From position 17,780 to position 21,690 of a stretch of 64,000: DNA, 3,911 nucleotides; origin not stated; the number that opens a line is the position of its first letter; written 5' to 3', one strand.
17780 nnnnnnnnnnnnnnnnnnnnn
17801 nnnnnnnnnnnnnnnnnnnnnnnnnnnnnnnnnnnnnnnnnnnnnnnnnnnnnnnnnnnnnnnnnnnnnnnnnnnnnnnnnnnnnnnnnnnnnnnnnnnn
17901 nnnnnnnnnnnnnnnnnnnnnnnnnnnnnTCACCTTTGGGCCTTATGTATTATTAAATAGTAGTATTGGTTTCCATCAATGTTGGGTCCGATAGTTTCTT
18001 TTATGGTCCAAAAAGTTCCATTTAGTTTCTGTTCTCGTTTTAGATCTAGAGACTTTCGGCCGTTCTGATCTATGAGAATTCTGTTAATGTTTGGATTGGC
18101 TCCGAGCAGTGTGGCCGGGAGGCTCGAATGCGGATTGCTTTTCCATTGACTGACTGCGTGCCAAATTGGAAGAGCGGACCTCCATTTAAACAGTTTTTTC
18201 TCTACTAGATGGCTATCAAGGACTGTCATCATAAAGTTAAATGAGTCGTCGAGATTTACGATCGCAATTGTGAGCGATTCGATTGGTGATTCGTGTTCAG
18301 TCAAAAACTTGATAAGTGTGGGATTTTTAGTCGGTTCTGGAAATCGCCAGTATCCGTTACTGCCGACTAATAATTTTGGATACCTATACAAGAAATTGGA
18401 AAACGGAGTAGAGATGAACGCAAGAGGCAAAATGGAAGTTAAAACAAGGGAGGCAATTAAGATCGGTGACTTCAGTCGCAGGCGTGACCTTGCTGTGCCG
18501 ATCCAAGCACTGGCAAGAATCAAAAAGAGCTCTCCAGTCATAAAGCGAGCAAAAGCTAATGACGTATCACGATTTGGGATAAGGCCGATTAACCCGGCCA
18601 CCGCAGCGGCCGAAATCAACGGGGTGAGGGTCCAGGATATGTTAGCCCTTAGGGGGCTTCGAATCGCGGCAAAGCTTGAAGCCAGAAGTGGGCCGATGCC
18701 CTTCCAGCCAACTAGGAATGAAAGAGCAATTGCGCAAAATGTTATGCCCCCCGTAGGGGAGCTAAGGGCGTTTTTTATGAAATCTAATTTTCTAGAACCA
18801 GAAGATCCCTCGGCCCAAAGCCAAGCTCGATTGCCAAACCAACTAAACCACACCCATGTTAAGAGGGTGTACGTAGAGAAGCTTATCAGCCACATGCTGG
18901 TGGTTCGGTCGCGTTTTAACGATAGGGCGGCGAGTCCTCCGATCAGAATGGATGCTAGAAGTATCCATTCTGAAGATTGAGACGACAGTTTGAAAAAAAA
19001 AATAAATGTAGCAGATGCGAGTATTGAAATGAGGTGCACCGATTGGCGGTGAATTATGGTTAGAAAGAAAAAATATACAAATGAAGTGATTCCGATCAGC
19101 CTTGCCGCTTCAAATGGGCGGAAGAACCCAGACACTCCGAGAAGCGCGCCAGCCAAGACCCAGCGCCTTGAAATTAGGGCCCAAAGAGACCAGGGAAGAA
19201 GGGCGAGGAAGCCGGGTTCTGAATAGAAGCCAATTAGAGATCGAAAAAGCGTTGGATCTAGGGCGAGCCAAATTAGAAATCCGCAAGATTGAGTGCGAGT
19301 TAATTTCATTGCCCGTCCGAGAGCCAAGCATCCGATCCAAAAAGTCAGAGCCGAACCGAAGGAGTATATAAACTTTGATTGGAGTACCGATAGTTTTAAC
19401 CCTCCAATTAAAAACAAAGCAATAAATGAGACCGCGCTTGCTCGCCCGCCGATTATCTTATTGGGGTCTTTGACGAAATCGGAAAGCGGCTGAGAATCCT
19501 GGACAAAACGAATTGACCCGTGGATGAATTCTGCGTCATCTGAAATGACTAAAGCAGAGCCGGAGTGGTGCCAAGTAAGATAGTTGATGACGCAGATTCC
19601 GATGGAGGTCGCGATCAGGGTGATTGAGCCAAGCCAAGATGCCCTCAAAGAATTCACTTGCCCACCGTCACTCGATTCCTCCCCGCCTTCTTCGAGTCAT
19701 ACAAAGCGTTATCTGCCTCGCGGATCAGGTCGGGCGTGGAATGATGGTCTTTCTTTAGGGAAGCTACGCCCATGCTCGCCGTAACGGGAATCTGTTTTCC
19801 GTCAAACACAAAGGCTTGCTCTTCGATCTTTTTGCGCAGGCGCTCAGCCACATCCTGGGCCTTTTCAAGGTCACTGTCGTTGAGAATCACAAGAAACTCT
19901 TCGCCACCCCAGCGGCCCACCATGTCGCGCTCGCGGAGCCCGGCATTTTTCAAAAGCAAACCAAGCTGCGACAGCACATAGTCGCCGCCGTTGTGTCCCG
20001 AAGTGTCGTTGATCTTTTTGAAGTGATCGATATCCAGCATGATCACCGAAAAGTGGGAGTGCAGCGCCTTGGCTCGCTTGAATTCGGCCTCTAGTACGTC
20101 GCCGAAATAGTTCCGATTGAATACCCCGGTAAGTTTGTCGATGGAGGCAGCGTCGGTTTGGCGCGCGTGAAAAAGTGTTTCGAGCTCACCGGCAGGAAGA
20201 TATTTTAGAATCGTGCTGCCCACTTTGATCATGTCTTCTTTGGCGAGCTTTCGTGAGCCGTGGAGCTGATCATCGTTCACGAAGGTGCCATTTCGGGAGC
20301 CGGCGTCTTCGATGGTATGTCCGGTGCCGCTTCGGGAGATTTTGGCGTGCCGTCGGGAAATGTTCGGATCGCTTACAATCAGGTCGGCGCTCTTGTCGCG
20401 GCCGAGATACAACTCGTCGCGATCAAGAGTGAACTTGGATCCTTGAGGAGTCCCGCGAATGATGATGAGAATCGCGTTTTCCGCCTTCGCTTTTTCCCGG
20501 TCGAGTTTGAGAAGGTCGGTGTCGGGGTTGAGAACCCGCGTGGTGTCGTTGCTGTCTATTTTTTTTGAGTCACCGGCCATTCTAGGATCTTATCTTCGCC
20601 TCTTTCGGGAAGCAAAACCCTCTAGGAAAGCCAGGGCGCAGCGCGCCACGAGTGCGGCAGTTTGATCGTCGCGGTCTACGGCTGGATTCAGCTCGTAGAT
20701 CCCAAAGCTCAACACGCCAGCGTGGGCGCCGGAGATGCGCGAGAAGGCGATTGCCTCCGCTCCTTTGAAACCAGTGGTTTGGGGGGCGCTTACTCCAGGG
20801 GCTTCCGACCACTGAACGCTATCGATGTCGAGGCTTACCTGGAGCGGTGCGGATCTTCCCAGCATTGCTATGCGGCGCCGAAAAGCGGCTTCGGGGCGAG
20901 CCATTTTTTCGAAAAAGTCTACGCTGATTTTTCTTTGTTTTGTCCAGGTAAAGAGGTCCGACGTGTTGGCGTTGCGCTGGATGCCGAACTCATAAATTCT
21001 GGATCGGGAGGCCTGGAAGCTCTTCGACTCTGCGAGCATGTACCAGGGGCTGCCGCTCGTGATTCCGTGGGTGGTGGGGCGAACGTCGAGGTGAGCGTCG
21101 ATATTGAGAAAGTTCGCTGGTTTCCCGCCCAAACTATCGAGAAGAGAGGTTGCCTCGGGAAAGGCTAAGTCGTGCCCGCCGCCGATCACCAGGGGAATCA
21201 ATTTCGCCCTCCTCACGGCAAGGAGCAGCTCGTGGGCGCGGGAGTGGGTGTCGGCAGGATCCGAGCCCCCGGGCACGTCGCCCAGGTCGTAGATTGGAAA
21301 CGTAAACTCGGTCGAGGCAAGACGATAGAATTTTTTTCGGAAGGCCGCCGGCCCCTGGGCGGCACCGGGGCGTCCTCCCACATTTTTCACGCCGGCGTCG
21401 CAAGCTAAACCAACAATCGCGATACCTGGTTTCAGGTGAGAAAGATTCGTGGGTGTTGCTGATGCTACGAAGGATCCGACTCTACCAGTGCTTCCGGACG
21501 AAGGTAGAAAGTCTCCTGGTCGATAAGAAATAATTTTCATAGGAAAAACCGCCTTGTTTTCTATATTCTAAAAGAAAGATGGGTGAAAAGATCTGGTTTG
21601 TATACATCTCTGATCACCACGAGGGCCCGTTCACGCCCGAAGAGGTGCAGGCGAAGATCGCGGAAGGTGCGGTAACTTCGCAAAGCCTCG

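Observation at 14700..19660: Low-GC (~43-45%) island encoding two GT-C-like polytopic membrane proteins and a TM-anchored SGNH/TPR hydrolase; it rewrites the 3' end of a polyprenyl synthase gene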

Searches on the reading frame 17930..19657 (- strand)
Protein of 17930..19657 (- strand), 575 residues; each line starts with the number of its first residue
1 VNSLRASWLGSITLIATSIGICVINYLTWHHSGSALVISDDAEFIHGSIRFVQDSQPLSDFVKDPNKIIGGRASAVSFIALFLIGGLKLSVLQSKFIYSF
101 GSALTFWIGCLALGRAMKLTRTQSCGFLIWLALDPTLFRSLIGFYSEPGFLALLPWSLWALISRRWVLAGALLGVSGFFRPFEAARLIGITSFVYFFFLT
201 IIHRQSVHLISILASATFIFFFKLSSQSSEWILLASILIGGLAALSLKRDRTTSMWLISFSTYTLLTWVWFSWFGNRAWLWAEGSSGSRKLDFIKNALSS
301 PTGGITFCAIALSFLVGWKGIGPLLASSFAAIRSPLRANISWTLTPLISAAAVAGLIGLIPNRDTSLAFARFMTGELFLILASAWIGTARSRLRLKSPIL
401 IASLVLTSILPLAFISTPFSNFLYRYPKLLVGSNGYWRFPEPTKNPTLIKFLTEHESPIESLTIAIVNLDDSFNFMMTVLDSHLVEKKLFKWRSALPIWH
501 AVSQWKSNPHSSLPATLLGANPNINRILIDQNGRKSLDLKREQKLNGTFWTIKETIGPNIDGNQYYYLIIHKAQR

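Call 5: search_protein_families(library=pfam, proteins=[window:17930-19657:-], max_evalue=0.1)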
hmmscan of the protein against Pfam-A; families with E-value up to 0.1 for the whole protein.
window:17930-19657:- (575 aa): 0 families

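Call 7: search_protein_families(library=ncbifam, proteins=[window:17930-19657:-], max_evalue=1)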
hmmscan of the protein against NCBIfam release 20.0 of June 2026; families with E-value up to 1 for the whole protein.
window:17930-19657:- (575 aa): 0 families

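Call 8: search_protein_families(library=pfam, proteins=[window:17930-19657:-], max_evalue=10)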
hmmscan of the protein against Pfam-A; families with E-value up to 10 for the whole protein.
window:17930-19657:- (575 aa): 0 families

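Call 23: find_homologous_proteins(query=window:17930-19657:-)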
Query window:17930-19657:- (575 aa): 1 proteins with E <= 0.001 among 8000 candidates.
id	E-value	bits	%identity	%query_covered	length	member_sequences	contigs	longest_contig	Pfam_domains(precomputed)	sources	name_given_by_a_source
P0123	0.0e+0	1274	100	100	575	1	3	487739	-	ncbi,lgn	-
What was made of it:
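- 17930..19657 (-): Gene C: a 575-aa polytopic membrane protein of an unclassified, near-orphan family. It has a conserved I-S-D-D-A-E motif after the first TM helix. Its GTG start overlaps the FHA-GGDEF stop codon (GTGA). No homologue in the word-indexed search of 5.8 billion proteins (call 23).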

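Call 34: search_protein_representatives(protein=window:17930-19657:-)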
Query: 575 residues. Proteins with E-value up to 0.001 (for the whole library): 4; up to 1e-10: 2; up to 1e-30: 1. The best 4 are listed.
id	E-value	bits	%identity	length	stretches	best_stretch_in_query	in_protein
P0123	0.0e+00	1273.6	100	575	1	1-575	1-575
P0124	1.6e-30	122.7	28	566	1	12-423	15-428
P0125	3.4e-07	45.7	38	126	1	20-124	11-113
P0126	2.8e-04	36.1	34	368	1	89-192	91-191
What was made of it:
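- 17930..19657 (-): The full HMMER scan of 1.84 billion representatives gave 3 hits other than the protein itself (call 34).
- C is a near-orphan (calls 23, 34).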

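Call 35: predict_structure(protein=window:17930-19657:-)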
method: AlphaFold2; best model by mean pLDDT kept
length: 575 residues; sequences in the alignment: 1
mean_pLDDT: 39.5   pTM: 0.24
mean pLDDT of the five models: 39.5, 36.3, 34.3, 33.9, 30.7
residues with pLDDT >= 90: 0; 70-90: 0; 50-70: 20; < 50: 555
segments of 3 or more residues with pLDDT < 50: 1-102, 115-117, 121-127, 131-216, 218-237, 242-317, 319-384, 386-575
pLDDT, mean of each block of 10 residues (from residue 1): 33 43 41 35 36 40 39 42 43 42 51 50 48 42 42 45 40 36 42 43 43 44 40 46 43 42 41 39 44 45 39 40 37 34 38 38 39 41 46 45 42 36 34 27 34 36 35 32 32 32 34 33 41 43 37 36 38 30
secondary structure, 60 per line:
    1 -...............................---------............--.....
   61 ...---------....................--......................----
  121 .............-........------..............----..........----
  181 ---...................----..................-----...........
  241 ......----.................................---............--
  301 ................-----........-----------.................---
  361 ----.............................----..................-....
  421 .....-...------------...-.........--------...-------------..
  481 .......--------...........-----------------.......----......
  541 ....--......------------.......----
elements in order: H2-32 H42-53 H56-63 H73-92 H95-116 H121-133 H135-142 H149-162 H167-176 H184-202 H207-224 H230-246 H251-283 H287-298 H301-316 H322-329 H341-357 H365-393 H398-415 H417-425 H446-454 E463-465 E479-481 H482-487 H496-506 E524-530 E535-544 E547-552 E565-571

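Call 38: search_protein_families(library=pfam, alignment_id=A2, max_evalue=1)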
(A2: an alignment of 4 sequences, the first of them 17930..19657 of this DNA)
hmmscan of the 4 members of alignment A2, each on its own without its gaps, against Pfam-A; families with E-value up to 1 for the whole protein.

A. member 1, window:17930-19657:- (575 aa): 0 families

B. families by the number of members that match (of 4 scanned): 1 family
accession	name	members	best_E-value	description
PF07178.16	TraL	1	0.23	TraL protein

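Call 40: search_solved_structures(query=A2, max_evalue=10)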
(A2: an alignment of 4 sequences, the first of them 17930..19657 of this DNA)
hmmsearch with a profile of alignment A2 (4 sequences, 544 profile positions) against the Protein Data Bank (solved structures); distinct sequences matched with E-value up to 10: 0.
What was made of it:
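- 17930..19657 (-): No Pfam, NCBIfam or PDB hit (calls 5, 7, 8, 38, 40).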

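Call 55: search_protein_families(library=pfam, proteins=[P0124, P0126], max_evalue=0.1)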
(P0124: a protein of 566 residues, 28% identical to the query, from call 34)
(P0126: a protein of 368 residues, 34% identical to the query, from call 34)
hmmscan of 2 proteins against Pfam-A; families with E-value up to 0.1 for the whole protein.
P0124 (566 aa): 0 families

P0126 (368 aa): 0 families

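Call 60: find_encoding_contigs(protein=P0124, flank=10000, max_places=3)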
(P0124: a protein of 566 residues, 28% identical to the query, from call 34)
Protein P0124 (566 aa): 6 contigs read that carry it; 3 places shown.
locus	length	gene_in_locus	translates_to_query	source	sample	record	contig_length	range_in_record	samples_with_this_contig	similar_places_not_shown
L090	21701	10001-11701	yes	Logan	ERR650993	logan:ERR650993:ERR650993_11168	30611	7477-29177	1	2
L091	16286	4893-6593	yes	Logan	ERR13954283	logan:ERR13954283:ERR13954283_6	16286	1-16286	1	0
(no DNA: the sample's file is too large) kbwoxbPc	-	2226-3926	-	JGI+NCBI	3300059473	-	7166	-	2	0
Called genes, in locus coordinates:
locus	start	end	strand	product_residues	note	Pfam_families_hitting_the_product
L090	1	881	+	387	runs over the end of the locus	PF02684:LpxB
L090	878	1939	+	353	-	PF02606:LpxK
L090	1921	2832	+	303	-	PF03279:Lip_A_acyltrans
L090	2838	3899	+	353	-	PF11306:DUF3108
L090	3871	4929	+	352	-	PF01075:Glyco_transf_9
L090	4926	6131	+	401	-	PF13439:Glyco_transf_4, PF13579:Glyco_trans_4_4, PF20706:GT4-conflict, PF00534:Glycos_transf_1, PF13692:Glyco_trans_1_4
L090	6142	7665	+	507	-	-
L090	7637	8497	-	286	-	-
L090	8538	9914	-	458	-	PF03062:MBOAT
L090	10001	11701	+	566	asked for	-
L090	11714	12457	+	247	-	PF00535:Glycos_transf_2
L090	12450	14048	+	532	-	-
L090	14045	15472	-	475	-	PF01266:DAO (faint), PF01593:Amino_oxidase, PF13450:NAD_binding_8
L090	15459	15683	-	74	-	-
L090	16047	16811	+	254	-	PF00089:Trypsin, PF13365:Trypsin_2 (weak)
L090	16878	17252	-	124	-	PF00072:Response_reg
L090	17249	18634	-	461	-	PF00512:HisKA, PF02518:HATPase_c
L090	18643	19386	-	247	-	PF00497:SBP_bac_3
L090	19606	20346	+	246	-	-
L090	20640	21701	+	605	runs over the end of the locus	PF00575:S1, PF00575:S1, PF23459:S1_RRP5, PF00575:S1, PF23459:S1_RRP5, PF00575:S1, PF23459:S1_RRP5, PF00575:S1, +3 more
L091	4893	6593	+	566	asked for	-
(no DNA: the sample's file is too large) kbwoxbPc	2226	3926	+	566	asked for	-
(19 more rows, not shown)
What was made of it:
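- The C homologue lies in an LPS core locus (call 60).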

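Call 63: search_protein_families(library=pfam, proteins=[L090:12450-14048:+, L090:6142-7665:+, L090:7637-8497:-, L090:11714-12457:+, L090:2838-3899:+], max_evalue=1)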
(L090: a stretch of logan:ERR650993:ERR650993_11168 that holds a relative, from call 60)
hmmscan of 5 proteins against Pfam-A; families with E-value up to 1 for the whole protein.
L090:12450-14048:+ (532 aa): 1 family
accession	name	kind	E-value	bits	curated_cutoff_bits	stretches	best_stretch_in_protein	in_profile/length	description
PF23778.1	Phage_holin_2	-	0.0045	17.6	32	1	191-233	5-49/92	Putative phage holin family 2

L090:6142-7665:+ (507 aa): 0 families

L090:7637-8497:- (286 aa): 1 family
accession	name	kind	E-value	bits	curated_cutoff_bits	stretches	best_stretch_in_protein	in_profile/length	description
PF22533.2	WIV_dom_3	-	0.11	13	27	1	57-105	17-65/85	Protein P1-like, WIV domain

L090:11714-12457:+ (247 aa): 3 families
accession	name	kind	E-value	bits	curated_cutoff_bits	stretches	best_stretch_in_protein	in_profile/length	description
PF00535.33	Glycos_transf_2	-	1.3e-16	61.5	23.3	1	9-167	2-164/168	Glycosyl transferase family 2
PF13704.12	Glyco_tranf_2_4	-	0.083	13.8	27.5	1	32-86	19-76/98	Glycosyl transferase family 2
PF05204.19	Hom_end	-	0.084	13.4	21.1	1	39-81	42-87/110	Homing endonuclease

L090:2838-3899:+ (353 aa): 1 family
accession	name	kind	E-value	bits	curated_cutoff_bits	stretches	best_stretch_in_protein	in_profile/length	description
PF11306.15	DUF3108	-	3.1e-28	99.5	26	1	126-340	2-208/209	Protein of unknown function (DUF3108)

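Call 99: search_protein_families(library=ncbifam, proteins=[P0124, P0126, L090:6142-7665:+, L090:12450-14048:+, L090:11714-12457:+, L090:7637-8497:-], max_evalue=0.1)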
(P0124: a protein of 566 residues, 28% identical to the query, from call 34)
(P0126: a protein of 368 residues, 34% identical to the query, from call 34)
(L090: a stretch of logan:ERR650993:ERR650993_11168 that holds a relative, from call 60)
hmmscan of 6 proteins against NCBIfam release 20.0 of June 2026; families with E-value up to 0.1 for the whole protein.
P0124 (566 aa): 0 families

P0126 (368 aa): 0 families

L090:6142-7665:+ (507 aa): 0 families

L090:12450-14048:+ (532 aa): 0 families

L090:11714-12457:+ (247 aa): 9 families
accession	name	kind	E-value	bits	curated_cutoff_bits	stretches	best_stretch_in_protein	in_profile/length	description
NF041391.1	DPhHxTase_Halo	equivalog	3e-14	52.5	375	1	36-176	27-159/213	dolichyl-phosphate hexose transferase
TIGR04182.1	glyco_TIGR04182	equivalog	1.8e-13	50.5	325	1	6-209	1-194/293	S-layer glycoprotein N-glycosyltransferase AglJ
NF058614.1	PPMAGASynPpgS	equivalog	6.9e-13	48.5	370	1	7-172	2-167/226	polyprenyl-phospho-N-acetylgalactosaminyl synthase PpgS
NF010496.0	PRK13915.1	equivalog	8.1e-07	28.4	262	1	3-102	29-138/307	glucosyl-3-phosphoglycerate synthase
NF047588.1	GlcsyltransPgfSStrep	equivalog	2.9e-05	23.4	500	1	9-170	5-167/308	glycosyltransferase PgfS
TIGR04283.1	glyco_like_mftF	equivalog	0.00012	21.8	182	1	9-106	3-97/221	TIGR04283 family arsenosugar biosynthesis glycosyltransferase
NF007986.1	PRK10714.1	equivalog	0.00018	20.6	529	1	5-169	6-171/316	undecaprenyl-phosphate 4-deoxy-4-formamido-L-arabinose transferase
NF047683.1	TeichurnBiosyTuaG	equivalog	0.065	12.9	400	1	4-49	5-52/252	teichuronic acid biosynthesis protein TuaG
TIGR01556.1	rhamnosyltran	subfamily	0.089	12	200.55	0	32-106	21-98/281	rhamnosyltransferase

L090:7637-8497:- (286 aa): 0 families
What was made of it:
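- On GT-C glycosyltransferases, PMT_2/ArnT type (PF13231 / PF02366): Homologues sit next to GT2 genes whose best NCBIfam matches, all below their cut-offs, are polyprenyl-P-sugar synthases (calls 60, 99).
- The C-like gene in L090 is paired with a polyprenyl-P-sugar-synthase-like GT2, which fits a GT-C-type modification better (calls 60, 99).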

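Call 107: search_protein_families(library=padloc, proteins=[window:17930-19657:-], max_evalue=0.01)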
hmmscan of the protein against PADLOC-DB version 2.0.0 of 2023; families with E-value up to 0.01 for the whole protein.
window:17930-19657:- (575 aa): 0 families

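Call 110: find_related_loci(query=A5, collection=viral_contigs, flank=6000)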
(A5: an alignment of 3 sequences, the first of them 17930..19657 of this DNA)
Query A5 (575 aa) in viral_contigs; peptide patterns used: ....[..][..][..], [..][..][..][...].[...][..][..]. (x = any residue, [..] = any of these).
110 stretches matched a pattern, but none encodes a relative of the query by tblastn (E <= 1e-3).

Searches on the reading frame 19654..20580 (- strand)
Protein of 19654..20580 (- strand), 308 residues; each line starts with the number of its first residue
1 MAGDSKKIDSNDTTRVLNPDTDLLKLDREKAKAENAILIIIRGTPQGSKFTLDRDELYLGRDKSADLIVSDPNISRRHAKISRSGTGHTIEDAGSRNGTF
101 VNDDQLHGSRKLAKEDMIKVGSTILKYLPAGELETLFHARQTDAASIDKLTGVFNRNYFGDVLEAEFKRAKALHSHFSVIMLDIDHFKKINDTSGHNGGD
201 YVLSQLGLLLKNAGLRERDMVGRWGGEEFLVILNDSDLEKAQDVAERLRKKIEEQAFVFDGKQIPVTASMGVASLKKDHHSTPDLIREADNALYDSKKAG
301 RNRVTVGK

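Call 5: search_protein_families(library=pfam, proteins=[window:19654-20580:-], max_evalue=0.1)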
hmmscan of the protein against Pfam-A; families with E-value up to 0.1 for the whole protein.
window:19654-20580:- (308 aa): 5 families
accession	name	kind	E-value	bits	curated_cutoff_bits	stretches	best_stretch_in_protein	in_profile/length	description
PF00990.26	GGDEF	-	1.2e-47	162.2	23.8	1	145-303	1-161/161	Diguanylate cyclase, GGDEF domain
PF16697.10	Yop-YscD_cpl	-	4.7e-19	68.9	33.2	1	40-126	2-89/94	Inner membrane component of T3SS, cytoplasmic domain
PF00498.31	FHA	-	8e-17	61.9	20.7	1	59-121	3-67/67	FHA domain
PF24898.2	GGDEF_GdpP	-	0.0029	18.3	30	1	220-306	39-118/126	Cyclic-di-AMP phosphodiesterase GdpP-like, GGDEF domain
PF17853.6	GGDEF_2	-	0.0091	16.7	24.5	1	173-293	19-114/116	GGDEF-like domain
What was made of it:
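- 19654..20580 (-): Native FHA-GGDEF diguanylate cyclase, a homologue of Bdellovibrio DgcB. It lies immediately upstream of the island genes and overlaps C by 4 nt. Pfam FHA plus GGDEF (call 5).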

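Call 93: search_solved_structures(query=window:19654-20580:-, max_evalue=1e-10)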
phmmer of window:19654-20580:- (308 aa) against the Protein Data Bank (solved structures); distinct sequences matched with E-value up to 1e-10: 57.
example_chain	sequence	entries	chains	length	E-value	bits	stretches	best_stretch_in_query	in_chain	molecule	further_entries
6hbz_A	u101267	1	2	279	1.5e-55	192.1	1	39-306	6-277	GGDEF domain protein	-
3ign_A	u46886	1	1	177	3.5e-33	118.7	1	146-306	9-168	Diguanylate cyclase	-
6d9m_A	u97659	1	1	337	3.5e-32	115.4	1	145-304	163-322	Fusion protein of Endolysin,Response receiver sensor diguanylate cyclase, GAF domain-conta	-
5llw_B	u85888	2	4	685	3.7e-30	108.8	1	104-304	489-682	Diguanylate cyclase (GGDEF) domain-containing protein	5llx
5euh_A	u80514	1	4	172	6.5e-30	108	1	146-306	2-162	Putative GGDEF domain membrane protein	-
6et7_A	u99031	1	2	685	2.9e-29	105.9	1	105-304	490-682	Diguanylate cyclase (GGDEF) domain-containing protein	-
6zxm_A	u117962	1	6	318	3.2e-28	102.5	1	137-304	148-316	Putative GGDEF/response regulator receiver domain protein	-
5xgb_A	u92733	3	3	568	4.2e-28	102.1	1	134-306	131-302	Uncharacterized protein | Uncharacterized protein PA0861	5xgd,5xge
9g86_A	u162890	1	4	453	2.7e-27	99.4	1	143-307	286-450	Response regulator PleD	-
9g85_A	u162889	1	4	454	2.7e-27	99.4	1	143-307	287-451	Response regulator PleD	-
2wb4_A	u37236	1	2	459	2.8e-27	99.4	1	143-307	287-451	DIGUANYLATE CYCLASE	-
1w25_A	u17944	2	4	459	2.8e-27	99.4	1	143-307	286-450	STALKED-CELL DIFFERENTIATION CONTROLLING PROTEIN | RESPONSE REGULATOR PLED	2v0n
4zmm_A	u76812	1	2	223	8.7e-27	97.8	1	142-305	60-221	diguanylate cyclase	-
7e6g_A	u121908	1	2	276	1.1e-26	97.4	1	143-304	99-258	Putative GGDEF domain protein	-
6zxb_A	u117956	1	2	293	1.2e-26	97.3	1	137-304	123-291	Putative GGDEF/response regulator receiver domain protein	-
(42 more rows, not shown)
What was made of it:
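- On DgcB-type FHA-GGDEF diguanylate cyclase: PDB 6HBZ matches at E 1.5e-55 over residues 39-306 (call 93).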

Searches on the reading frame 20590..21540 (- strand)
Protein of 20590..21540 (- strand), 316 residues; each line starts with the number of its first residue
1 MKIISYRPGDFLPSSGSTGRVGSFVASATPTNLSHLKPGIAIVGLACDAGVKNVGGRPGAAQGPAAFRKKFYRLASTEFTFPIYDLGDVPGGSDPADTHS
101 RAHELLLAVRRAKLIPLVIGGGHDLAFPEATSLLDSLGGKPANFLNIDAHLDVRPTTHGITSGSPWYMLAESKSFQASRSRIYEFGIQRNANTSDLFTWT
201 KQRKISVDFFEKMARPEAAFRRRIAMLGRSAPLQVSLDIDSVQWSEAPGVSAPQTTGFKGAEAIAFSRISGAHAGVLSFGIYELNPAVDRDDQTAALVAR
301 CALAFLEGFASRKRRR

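Call 5: search_protein_families(library=pfam, proteins=[window:20590-21540:-], max_evalue=0.1)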
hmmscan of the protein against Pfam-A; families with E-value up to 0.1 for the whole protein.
window:20590-21540:- (316 aa): 1 family
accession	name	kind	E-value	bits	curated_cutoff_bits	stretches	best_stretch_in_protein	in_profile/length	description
PF00491.26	Arginase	-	9e-40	137.3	22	1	40-304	3-276/280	Arginase family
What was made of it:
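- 20590..21540 (-): Native arginase-family gene, first gene of the minus-strand string (arginase-family, FHA-GGDEF, C, B, A). PF00491, E 9e-40 (call 5).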
